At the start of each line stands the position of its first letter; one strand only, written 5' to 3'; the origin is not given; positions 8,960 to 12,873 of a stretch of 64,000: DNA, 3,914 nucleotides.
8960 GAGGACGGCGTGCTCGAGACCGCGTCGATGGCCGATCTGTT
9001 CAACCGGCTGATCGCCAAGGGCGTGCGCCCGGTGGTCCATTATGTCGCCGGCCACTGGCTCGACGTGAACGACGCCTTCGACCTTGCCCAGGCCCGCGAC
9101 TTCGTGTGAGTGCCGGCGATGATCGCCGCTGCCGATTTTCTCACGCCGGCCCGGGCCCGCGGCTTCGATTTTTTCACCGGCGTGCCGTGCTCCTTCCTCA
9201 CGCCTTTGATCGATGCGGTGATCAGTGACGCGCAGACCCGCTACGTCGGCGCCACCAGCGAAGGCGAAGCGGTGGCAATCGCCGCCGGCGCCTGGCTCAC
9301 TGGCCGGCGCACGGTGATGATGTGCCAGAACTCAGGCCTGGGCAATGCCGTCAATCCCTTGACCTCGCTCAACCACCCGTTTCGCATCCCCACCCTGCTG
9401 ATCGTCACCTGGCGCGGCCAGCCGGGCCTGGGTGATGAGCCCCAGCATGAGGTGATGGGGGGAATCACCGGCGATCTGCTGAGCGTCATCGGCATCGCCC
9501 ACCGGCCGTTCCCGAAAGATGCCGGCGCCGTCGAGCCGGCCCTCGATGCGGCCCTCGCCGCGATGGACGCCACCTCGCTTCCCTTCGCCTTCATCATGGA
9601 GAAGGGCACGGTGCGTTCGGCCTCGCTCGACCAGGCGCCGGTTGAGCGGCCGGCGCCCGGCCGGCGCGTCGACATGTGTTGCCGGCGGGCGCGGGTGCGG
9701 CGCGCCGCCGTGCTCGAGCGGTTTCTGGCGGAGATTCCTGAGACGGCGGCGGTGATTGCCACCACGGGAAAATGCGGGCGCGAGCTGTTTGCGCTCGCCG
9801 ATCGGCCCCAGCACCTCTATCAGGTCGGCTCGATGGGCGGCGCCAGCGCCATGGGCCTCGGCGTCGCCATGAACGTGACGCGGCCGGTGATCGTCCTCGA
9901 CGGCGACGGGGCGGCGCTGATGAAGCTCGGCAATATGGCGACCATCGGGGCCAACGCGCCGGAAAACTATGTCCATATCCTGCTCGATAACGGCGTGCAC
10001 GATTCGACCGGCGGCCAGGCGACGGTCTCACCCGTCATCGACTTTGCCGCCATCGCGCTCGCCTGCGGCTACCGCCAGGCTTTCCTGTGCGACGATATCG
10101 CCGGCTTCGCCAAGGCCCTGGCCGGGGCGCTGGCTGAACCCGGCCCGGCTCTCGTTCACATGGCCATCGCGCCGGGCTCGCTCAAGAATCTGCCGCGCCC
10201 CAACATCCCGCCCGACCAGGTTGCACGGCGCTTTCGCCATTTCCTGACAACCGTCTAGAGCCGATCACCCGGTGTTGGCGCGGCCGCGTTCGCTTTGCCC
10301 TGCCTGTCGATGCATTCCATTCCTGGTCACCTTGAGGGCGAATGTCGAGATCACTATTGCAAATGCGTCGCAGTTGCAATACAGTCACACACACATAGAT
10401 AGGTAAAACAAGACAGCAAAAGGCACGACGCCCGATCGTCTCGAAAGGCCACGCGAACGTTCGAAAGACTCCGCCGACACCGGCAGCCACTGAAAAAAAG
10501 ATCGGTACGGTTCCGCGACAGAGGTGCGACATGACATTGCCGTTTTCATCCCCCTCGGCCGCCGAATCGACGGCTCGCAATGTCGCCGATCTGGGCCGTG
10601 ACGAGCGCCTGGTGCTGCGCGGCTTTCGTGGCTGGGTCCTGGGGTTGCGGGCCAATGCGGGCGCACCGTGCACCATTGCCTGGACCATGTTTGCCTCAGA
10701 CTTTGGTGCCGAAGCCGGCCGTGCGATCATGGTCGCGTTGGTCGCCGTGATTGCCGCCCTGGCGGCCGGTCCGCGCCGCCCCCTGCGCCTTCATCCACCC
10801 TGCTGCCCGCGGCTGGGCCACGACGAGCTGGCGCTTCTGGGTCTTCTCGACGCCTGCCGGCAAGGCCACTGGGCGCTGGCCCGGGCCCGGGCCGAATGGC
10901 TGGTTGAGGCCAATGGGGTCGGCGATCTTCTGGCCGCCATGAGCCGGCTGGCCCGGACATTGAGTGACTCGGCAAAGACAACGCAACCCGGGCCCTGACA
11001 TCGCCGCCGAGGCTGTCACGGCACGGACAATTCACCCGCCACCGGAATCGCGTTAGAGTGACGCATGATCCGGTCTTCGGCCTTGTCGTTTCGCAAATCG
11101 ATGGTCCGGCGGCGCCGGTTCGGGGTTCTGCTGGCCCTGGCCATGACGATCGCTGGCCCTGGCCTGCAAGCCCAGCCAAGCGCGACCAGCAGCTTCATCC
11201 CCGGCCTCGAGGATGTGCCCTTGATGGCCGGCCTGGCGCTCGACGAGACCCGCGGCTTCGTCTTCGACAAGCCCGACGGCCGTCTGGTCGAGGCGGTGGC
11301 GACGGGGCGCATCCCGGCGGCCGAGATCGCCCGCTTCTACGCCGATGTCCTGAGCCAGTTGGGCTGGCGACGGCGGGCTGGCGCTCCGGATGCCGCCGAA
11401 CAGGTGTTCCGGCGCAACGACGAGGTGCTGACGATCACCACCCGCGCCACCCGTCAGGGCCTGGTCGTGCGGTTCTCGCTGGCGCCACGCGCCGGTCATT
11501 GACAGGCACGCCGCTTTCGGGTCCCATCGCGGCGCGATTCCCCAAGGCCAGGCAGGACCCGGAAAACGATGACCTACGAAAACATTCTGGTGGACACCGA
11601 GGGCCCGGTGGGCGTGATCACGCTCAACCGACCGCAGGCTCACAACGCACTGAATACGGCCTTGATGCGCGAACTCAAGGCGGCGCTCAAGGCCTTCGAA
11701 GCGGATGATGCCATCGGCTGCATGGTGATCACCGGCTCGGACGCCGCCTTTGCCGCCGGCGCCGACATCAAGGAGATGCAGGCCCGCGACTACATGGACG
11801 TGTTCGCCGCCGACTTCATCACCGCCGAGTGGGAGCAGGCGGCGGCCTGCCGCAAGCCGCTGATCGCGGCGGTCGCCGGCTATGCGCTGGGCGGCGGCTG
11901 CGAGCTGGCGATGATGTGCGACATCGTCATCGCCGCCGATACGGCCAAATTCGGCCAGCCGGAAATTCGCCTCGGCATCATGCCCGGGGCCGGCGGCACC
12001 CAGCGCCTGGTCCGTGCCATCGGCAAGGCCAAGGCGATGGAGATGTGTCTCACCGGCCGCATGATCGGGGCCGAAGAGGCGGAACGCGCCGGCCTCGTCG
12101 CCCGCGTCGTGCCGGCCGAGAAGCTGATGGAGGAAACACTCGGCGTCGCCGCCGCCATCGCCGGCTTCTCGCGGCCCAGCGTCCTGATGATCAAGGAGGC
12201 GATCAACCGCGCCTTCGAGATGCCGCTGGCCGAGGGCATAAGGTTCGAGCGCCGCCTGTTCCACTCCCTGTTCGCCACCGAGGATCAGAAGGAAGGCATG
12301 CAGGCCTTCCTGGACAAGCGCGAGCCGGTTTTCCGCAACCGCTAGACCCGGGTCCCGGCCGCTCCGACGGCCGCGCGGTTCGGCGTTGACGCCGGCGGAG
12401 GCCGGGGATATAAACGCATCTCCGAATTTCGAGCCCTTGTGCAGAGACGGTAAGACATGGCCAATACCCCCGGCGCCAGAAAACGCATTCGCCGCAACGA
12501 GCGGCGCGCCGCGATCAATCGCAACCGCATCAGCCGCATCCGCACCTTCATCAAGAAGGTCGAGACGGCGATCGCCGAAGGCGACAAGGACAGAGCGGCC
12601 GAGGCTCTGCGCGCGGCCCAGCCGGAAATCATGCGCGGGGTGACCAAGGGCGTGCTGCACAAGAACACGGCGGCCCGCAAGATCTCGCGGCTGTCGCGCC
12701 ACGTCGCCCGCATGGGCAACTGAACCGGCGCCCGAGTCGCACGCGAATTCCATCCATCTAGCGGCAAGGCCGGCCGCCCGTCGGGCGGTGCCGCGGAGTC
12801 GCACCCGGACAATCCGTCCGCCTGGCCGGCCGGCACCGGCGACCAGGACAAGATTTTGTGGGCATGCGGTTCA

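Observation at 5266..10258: Phosphonate biosynthesis pair (PepM::nucleotidyltransferase fusion + Ppd) divergent from the hopanoid / GT2 / PhyH genes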

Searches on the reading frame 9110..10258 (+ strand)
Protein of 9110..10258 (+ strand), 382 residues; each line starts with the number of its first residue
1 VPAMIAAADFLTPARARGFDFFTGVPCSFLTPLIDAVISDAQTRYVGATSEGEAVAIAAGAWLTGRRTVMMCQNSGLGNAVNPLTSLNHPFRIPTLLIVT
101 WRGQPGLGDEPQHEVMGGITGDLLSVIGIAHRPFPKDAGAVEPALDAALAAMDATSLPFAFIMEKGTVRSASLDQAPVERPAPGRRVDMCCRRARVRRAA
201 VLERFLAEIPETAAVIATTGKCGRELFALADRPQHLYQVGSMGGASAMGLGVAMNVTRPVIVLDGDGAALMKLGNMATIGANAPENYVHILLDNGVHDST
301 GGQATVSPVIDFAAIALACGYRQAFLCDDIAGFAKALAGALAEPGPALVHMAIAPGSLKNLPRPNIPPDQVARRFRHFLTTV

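Call 4: search_protein_families(library=pfam, proteins=[window:9110-10258:+])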
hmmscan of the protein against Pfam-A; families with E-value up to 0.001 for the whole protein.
window:9110-10258:+ (382 aa): 2 families
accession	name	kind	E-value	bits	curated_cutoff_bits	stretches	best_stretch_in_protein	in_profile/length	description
PF02775.26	TPP_enzyme_C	-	4.7e-15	56.1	21.9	1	232-350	17-150/151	Thiamine pyrophosphate enzyme, C-terminal TPP binding domain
PF02776.23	TPP_enzyme_N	-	6.4e-10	39.3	26.8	1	15-113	12-111/119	Thiamine pyrophosphate enzyme, N-terminal TPP binding domain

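Call 5: search_protein_families(library=ncbifam, proteins=[window:9110-10258:+])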
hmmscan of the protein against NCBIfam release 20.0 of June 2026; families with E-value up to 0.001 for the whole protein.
window:9110-10258:+ (382 aa): 11 families
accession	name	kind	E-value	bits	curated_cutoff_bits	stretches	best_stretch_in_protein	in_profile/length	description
TIGR03297.1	Ppyr-DeCO2ase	equivalog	2.8e-127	424.7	312.5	1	18-379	1-360/360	phosphonopyruvate decarboxylase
TIGR03846.1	sulfopy_beta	equivalog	7.4e-39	133.5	221.5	1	204-377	7-179/182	sulfopyruvate decarboxylase subunit beta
NF004813.0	PRK06163.1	equivalog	1.1e-34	119.9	240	1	196-375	13-192/202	hypothetical protein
TIGR03845.1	sulfopyru_alph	equivalog_domain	2.3e-26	92.6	147.95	1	16-162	10-154/160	sulfopyruvate decarboxylase subunit alpha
NF005760.0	PRK07586.1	equivalog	8.9e-10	38.1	363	1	192-353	333-514/514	acetolactate synthase large subunit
NF005114.0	PRK06546.1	equivalog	5.4e-08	31.8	893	1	237-371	405-545/578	pyruvate dehydrogenase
NF005470.0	PRK07064.1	equivalog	8e-08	31.8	495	1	221-353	387-529/552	thiamine pyrophosphate-binding protein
NF006016.1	PRK08155.1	equivalog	8.6e-07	27.8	870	0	240-355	409-534/554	acetolactate synthase large subunit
NF006052.0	PRK08199.1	subfamily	1.9e-05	23.2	539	1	239-357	414-541/559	thiamine pyrophosphate protein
NF006591.0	PRK09124.1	equivalog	0.00019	19.9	792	1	237-359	405-535/574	ubiquinone-dependent pyruvate dehydrogenase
NF005040.0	PRK06457.1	equivalog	0.00034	19.1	788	0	18-78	16-75/549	pyruvate dehydrogenase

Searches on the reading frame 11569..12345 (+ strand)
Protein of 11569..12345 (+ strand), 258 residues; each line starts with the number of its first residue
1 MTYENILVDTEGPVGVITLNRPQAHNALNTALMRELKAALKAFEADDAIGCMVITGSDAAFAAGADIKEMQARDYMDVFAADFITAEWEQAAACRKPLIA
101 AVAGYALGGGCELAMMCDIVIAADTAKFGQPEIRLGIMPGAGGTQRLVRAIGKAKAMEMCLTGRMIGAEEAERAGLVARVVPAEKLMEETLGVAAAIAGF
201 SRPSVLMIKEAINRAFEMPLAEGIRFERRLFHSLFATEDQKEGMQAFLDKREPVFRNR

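Call 8: search_protein_families(library=pfam, proteins=[window:11569-12345:+])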
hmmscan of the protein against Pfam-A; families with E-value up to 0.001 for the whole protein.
window:11569-12345:+ (258 aa): 2 families
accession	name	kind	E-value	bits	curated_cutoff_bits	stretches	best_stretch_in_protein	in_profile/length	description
PF00378.25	ECH_1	-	3.3e-84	282.6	27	1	11-257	3-250/251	Enoyl-CoA hydratase/isomerase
PF16113.10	ECH_2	-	5.6e-38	131.7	27.2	1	14-187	1-178/335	Enoyl-CoA hydratase/isomerase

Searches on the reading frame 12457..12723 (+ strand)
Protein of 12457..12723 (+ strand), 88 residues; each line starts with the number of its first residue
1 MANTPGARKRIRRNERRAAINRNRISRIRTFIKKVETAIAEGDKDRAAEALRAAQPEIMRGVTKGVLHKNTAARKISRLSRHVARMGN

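Call 8: search_protein_families(library=pfam, proteins=[window:12457-12723:+])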
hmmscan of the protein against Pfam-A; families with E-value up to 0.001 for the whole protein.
window:12457-12723:+ (88 aa): 1 family
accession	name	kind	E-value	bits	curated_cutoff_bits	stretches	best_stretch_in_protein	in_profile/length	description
PF01649.23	Ribosomal_S20p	-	1.9e-29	102.5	29.5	1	2-83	1-82/83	Ribosomal protein S20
